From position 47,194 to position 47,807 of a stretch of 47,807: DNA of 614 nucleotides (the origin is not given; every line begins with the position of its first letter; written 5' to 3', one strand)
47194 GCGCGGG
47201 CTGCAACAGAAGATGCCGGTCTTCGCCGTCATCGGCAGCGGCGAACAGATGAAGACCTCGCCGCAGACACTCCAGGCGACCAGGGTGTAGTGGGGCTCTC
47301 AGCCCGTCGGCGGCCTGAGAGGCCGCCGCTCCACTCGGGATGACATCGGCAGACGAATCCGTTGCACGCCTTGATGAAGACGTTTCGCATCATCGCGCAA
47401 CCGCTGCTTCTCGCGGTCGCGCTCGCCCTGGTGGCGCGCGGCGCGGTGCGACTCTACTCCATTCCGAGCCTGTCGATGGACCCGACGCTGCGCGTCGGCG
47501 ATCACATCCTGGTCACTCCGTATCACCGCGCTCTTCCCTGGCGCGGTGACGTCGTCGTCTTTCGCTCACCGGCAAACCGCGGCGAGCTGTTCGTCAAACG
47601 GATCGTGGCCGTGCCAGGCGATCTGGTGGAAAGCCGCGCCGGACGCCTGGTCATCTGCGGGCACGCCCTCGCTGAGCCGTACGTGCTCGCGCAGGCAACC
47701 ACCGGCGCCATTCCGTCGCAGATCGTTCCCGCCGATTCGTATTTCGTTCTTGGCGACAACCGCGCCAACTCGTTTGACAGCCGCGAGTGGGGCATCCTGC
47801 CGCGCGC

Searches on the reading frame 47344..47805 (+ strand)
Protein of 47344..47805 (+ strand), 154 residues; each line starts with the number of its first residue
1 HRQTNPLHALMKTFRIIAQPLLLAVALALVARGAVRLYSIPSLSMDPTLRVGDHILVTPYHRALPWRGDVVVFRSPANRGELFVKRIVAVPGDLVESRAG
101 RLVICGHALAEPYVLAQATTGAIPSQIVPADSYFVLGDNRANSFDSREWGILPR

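Call 83: search_protein_families(library=pfam, proteins=[window:47344-47805:+])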
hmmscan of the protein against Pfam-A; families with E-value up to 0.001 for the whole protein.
window:47344-47805:+ (154 aa): 1 family
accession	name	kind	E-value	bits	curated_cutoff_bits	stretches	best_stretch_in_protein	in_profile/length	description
PF10502.14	Peptidase_S26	-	1.3e-36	126.5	22.9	1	21-154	8-156/168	Signal peptidase, peptidase S26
